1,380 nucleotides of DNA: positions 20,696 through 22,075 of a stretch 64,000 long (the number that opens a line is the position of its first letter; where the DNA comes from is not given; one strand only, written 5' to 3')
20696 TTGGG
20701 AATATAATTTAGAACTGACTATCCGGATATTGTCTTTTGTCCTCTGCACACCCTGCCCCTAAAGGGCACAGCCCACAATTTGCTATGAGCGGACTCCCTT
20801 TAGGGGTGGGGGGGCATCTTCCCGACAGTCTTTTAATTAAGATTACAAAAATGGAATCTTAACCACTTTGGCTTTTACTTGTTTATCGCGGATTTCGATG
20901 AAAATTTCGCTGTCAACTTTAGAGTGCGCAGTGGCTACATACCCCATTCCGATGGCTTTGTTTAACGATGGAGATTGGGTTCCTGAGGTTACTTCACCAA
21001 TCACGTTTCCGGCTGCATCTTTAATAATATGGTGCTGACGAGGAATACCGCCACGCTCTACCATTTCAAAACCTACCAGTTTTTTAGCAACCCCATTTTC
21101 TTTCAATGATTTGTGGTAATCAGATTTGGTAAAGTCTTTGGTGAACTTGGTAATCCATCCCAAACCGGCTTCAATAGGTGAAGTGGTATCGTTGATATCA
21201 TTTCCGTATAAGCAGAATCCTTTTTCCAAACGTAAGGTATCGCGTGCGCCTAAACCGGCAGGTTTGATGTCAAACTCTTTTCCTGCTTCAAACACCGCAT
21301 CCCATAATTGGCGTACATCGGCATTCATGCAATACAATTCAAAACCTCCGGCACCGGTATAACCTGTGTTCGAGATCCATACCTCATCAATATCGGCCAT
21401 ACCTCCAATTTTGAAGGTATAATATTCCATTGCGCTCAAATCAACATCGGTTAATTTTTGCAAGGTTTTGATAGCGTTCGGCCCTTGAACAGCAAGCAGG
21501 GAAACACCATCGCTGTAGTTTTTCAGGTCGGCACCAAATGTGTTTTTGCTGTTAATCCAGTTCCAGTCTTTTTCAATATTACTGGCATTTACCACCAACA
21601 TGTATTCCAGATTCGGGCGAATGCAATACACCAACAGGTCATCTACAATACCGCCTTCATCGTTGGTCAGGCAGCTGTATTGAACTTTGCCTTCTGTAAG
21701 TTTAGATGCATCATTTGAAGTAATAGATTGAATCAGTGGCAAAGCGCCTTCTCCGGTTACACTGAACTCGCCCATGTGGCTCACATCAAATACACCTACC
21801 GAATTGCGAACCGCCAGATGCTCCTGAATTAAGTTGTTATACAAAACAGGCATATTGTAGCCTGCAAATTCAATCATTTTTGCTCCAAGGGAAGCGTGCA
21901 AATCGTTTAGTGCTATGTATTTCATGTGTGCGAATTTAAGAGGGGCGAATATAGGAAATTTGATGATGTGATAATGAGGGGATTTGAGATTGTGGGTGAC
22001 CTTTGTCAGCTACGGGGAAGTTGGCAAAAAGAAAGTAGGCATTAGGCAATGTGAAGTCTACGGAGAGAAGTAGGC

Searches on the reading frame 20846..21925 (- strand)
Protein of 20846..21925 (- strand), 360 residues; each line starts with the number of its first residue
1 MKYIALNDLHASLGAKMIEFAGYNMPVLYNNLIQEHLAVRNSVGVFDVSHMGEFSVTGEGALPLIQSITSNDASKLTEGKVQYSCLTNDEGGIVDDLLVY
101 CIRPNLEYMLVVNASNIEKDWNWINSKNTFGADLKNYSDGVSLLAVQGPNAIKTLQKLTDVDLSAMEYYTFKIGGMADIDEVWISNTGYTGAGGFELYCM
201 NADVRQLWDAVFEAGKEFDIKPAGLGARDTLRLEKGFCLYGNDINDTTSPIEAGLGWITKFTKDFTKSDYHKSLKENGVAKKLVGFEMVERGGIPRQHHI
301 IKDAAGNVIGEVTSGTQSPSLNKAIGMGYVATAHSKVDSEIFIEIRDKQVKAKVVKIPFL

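Call 63: list_cluster_members(proteins=[window:20846-21925:-, window:22100-23458:+, window:18518-18949:-, window:19465-19875:-])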
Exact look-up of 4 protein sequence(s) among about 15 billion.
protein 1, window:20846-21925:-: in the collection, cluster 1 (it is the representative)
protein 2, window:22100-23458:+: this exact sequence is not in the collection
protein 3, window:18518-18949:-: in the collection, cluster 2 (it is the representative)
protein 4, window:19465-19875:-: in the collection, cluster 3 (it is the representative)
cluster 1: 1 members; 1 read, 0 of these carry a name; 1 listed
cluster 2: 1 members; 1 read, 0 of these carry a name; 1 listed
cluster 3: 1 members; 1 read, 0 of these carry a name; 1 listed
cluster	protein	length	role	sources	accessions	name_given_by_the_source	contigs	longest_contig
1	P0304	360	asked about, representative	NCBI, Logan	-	-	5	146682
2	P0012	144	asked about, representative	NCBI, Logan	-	-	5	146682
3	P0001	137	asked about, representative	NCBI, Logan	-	-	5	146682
